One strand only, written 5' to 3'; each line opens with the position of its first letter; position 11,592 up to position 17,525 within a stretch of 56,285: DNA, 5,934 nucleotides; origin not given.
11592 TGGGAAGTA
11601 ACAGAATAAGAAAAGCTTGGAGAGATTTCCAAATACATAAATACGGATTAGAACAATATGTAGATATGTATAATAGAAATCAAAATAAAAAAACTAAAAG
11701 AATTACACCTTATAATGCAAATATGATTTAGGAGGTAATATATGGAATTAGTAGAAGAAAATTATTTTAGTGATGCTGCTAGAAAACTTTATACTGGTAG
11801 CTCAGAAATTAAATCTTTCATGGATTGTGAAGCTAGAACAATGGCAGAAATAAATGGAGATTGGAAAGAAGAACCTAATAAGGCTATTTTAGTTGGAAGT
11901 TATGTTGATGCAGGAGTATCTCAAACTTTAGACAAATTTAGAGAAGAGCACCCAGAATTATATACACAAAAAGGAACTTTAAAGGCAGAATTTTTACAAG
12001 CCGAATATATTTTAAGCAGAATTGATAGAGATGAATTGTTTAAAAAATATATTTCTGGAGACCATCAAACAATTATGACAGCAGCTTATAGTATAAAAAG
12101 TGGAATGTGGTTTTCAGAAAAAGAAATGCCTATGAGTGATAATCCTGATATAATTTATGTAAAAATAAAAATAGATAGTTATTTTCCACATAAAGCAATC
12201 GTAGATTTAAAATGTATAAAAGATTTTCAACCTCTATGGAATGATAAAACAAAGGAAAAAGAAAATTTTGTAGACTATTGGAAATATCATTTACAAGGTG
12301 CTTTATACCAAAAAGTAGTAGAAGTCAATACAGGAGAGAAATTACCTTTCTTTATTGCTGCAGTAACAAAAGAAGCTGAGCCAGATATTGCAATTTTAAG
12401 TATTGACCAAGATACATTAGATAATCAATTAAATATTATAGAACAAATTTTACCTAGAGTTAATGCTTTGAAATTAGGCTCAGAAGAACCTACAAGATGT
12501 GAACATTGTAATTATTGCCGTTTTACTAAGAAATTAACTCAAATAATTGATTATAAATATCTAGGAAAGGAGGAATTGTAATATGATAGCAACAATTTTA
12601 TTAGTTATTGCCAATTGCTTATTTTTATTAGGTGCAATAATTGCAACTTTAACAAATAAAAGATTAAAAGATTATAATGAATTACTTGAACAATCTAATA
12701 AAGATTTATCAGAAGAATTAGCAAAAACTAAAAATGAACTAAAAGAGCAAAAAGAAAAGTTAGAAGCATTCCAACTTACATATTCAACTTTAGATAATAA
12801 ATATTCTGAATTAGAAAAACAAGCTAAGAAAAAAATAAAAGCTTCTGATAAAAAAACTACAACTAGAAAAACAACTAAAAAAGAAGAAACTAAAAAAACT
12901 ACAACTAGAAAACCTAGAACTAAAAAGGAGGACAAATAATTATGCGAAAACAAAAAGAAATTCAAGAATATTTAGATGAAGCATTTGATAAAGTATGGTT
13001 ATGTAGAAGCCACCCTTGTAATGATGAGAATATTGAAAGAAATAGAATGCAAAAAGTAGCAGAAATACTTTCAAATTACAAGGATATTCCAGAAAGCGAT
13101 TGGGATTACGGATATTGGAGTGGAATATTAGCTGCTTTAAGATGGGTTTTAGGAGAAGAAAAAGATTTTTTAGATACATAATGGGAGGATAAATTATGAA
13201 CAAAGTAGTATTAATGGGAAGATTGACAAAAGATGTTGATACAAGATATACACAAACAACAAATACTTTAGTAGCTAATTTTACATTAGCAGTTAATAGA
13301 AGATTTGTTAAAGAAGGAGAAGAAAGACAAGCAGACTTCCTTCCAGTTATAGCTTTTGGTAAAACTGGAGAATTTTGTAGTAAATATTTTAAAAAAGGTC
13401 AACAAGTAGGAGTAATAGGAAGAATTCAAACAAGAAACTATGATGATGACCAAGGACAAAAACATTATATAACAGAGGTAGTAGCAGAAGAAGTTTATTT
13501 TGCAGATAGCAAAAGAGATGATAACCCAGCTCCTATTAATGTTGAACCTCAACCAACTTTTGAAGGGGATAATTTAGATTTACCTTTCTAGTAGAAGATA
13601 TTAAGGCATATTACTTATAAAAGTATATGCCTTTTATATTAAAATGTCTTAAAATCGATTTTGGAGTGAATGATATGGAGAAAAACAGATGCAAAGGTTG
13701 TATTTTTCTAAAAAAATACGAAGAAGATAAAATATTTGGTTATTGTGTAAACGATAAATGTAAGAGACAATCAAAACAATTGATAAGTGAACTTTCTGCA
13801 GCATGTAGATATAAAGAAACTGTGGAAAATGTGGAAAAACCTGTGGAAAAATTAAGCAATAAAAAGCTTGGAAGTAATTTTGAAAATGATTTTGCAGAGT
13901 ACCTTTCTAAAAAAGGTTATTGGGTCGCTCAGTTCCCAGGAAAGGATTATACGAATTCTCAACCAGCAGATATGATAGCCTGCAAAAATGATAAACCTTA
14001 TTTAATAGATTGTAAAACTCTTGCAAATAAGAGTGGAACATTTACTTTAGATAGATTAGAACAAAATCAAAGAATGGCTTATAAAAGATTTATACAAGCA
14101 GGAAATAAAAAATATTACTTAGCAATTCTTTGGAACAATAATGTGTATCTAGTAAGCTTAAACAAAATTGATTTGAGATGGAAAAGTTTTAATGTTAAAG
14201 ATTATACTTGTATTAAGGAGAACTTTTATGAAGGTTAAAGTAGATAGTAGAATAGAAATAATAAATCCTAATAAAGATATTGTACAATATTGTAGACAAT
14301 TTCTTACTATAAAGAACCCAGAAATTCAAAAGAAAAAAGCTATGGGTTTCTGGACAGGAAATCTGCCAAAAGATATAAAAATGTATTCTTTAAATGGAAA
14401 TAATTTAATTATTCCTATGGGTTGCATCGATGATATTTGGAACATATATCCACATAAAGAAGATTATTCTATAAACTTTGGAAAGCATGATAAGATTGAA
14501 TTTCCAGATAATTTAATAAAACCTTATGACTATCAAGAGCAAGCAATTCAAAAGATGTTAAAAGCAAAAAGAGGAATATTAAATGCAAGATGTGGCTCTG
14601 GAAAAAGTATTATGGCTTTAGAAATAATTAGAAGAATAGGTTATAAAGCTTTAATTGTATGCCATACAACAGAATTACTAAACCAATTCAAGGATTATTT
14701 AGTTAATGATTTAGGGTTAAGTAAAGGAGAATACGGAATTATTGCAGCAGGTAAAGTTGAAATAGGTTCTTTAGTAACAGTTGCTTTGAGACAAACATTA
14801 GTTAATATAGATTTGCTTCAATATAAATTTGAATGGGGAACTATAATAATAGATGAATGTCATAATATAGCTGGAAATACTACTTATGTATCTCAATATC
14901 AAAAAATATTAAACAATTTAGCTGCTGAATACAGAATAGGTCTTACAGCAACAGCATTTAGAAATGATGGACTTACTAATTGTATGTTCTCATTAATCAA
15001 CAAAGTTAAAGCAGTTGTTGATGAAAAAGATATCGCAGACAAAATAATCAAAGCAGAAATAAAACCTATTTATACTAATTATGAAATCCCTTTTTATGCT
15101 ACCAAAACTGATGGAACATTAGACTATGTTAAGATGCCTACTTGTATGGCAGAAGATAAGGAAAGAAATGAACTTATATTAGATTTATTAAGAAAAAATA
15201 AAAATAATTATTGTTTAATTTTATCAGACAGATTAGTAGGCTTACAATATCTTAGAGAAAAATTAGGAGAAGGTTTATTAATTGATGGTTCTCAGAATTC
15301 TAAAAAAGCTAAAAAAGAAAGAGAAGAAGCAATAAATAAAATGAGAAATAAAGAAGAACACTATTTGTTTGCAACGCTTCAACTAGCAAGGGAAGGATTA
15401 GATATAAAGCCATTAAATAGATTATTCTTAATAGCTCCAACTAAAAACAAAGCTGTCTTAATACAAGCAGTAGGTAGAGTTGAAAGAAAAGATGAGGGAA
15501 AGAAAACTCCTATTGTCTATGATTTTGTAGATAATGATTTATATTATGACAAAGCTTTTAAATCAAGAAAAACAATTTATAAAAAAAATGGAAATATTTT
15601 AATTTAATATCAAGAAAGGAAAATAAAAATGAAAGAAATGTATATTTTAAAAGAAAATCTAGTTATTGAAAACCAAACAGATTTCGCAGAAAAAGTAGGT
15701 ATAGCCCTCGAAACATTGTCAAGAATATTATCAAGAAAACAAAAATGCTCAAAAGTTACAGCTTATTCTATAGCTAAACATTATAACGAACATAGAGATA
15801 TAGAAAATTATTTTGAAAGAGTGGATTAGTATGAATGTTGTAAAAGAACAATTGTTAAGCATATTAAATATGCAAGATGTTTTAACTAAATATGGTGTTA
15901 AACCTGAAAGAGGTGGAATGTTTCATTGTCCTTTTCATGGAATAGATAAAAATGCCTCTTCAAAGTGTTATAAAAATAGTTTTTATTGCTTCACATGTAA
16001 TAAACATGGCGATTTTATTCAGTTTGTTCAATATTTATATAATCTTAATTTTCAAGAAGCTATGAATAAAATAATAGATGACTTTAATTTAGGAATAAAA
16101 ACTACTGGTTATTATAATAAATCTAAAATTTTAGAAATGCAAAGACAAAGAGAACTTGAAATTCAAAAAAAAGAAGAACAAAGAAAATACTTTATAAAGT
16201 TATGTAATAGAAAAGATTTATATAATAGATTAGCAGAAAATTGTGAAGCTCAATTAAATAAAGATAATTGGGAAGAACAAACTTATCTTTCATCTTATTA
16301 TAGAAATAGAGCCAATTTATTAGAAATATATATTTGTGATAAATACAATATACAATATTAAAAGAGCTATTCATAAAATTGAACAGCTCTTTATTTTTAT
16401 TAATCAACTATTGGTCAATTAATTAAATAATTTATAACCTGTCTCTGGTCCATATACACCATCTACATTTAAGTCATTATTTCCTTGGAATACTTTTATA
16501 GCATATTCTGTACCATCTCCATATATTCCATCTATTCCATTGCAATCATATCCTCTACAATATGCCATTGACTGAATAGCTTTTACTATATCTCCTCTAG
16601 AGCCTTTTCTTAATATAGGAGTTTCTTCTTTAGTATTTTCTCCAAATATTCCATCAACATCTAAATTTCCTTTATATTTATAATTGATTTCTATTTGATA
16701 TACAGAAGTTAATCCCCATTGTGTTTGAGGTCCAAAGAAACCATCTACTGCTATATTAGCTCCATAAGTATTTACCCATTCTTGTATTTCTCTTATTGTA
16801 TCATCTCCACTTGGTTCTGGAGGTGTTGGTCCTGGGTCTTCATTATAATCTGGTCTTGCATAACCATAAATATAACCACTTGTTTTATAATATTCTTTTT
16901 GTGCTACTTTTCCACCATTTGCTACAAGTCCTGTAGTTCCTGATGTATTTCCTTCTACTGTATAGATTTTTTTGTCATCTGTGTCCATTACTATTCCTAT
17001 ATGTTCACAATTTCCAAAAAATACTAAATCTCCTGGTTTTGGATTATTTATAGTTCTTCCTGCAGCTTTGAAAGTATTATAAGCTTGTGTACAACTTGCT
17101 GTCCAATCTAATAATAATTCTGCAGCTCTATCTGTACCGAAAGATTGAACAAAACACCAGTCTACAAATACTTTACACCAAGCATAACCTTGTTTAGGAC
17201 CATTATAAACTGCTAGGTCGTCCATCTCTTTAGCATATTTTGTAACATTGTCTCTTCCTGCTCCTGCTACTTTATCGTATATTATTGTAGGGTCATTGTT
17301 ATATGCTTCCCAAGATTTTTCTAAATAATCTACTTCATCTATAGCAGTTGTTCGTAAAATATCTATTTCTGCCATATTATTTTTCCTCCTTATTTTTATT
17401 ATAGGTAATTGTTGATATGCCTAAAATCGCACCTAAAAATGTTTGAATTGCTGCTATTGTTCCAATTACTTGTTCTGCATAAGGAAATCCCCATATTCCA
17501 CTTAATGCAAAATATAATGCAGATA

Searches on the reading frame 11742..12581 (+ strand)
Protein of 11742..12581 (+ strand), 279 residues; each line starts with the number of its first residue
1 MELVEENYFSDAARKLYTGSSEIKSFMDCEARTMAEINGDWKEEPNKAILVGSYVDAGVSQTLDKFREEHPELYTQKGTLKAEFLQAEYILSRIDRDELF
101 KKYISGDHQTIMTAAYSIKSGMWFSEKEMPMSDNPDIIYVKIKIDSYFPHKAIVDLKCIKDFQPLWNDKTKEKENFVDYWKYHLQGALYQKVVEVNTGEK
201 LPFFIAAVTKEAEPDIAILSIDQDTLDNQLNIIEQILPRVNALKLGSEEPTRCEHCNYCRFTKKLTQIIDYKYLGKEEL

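Call 35: search_protein_families(library=phrogs, proteins=[window:11742-12581:+], max_evalue=0.001)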
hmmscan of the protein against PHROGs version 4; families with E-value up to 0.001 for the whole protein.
window:11742-12581:+ (279 aa): 2 families
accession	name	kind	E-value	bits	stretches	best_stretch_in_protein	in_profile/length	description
phrog_1227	-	DNA, RNA and nucleotide metabolism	2.6e-64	218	1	2-274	3-266/268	exonuclease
phrog_412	-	DNA, RNA and nucleotide metabolism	1.5e-06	28.7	1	127-227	270-368/440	exonuclease VIII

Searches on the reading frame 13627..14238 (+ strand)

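Call 33: search_protein_families(library=phrogs, proteins=[window:13627-14238:+], max_evalue=0.001)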
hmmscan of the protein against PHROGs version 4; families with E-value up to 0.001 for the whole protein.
window:13627-14238:+ (203 aa): 3 families
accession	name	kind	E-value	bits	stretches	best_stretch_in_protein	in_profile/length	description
phrog_843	-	DNA, RNA and nucleotide metabolism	7e-09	36.5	1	75-191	4-135/177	Holliday junction resolvase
phrog_5018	-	unknown function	3.2e-05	25.1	1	78-153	4-78/134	-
phrog_6591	-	DNA, RNA and nucleotide metabolism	3.5e-05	24.6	1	81-172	6-95/124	Holliday junction resolvase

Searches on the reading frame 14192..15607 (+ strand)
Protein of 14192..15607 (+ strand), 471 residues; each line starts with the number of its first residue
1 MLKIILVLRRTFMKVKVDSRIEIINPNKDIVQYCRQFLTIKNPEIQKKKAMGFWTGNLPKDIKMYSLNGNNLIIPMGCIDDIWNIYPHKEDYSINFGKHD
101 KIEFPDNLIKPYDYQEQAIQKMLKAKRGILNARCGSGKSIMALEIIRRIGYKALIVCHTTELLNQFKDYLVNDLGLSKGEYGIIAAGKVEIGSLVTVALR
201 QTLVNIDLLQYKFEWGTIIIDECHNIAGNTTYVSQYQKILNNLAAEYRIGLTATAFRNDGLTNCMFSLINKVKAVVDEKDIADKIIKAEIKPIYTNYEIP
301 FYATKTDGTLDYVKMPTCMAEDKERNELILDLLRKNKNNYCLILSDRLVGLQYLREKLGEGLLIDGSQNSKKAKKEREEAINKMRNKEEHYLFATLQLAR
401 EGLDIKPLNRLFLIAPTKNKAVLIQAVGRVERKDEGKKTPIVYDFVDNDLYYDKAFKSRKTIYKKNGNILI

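Call 33: search_protein_families(library=phrogs, proteins=[window:14192-15607:+], max_evalue=0.001)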
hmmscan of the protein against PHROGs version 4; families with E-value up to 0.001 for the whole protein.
window:14192-15607:+ (471 aa): 7 families
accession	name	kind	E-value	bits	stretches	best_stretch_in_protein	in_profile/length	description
phrog_16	-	DNA, RNA and nucleotide metabolism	2.4e-63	215.7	1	60-456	236-610/986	DNA helicase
phrog_9690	-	DNA, RNA and nucleotide metabolism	1.9e-25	90.6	1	214-464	40-293/306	DNA helicase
phrog_62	-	DNA, RNA and nucleotide metabolism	2.4e-18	66.1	1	107-260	693-854/1881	DNA helicase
phrog_16259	-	DNA, RNA and nucleotide metabolism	9.9e-14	52.3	1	109-257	116-263/330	DNA helicase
phrog_2488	-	DNA, RNA and nucleotide metabolism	5.3e-05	23.1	0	109-166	19-87/579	DNA helicase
phrog_17901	-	DNA, RNA and nucleotide metabolism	0.0003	22.2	1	383-452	5-74/109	DNA helicase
phrog_14619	-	DNA, RNA and nucleotide metabolism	0.00059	20.4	0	112-203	121-219/314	DNA helicase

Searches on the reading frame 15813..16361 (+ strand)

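Call 33: search_protein_families(library=phrogs, proteins=[window:15813-16361:+], max_evalue=0.001)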
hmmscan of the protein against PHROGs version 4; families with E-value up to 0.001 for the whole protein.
window:15813-16361:+ (182 aa): 6 families
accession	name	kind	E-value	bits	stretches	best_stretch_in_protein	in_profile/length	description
phrog_11992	-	unknown function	6.4e-30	105.7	1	11-171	4-161/177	-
phrog_6444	-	DNA, RNA and nucleotide metabolism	1.1e-13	51.8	1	12-128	11-129/577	DNA primase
phrog_47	-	DNA, RNA and nucleotide metabolism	2e-11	44.2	1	7-132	18-137/947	DNA primase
phrog_18097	-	DNA, RNA and nucleotide metabolism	1.2e-08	35.7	1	13-97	9-95/199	DNA primase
phrog_360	-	DNA, RNA and nucleotide metabolism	1.8e-08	35.6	1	21-85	9-81/133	DNA primase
phrog_510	-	DNA, RNA and nucleotide metabolism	1.6e-05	24.8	1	20-90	26-100/667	DNA primase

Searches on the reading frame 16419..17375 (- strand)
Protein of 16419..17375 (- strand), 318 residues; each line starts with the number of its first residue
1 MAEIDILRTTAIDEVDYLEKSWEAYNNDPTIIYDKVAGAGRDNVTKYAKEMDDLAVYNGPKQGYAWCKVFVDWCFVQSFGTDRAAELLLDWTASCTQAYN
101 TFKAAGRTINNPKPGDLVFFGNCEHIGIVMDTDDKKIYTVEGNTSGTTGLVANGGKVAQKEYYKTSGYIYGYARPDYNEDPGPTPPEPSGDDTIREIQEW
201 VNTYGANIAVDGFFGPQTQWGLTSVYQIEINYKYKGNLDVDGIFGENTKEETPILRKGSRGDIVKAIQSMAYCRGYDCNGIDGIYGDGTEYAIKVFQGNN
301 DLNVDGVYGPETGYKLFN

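Call 33: search_protein_families(library=phrogs, proteins=[window:16419-17375:-], max_evalue=0.001)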
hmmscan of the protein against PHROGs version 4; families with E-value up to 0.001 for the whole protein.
window:16419-17375:- (318 aa): 12 families
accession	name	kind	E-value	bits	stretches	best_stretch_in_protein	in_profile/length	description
phrog_9589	-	lysis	4.8e-27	96.6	1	37-180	22-160/281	endolysin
phrog_38078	-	unknown function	5.4e-24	86.1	1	19-176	41-208/423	-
phrog_2649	-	lysis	1.2e-20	75.5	2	252-316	172-235/261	endolysin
phrog_1493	-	lysis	3.8e-16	60.3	1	181-317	175-306/394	endolysin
phrog_1224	-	head and packaging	2.3e-13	51.2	1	254-316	3-64/438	endolysin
phrog_21357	-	lysis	2.4e-13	51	1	49-179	29-162/225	endolysin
phrog_21825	-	lysis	1.5e-11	45.3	1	62-293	45-256/289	endolysin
phrog_1512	-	lysis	1.5e-06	29.5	1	251-315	173-241/314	endolysin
phrog_16428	-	lysis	1.4e-05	25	0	275-313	476-515/520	endolysin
phrog_17214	-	lysis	1.6e-05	25.7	1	256-316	246-312/322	endolysin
phrog_329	-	tail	1.7e-05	24.3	1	19-155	513-645/949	minor tail protein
phrog_8577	-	lysis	0.00073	19.7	1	109-187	71-168/453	endolysin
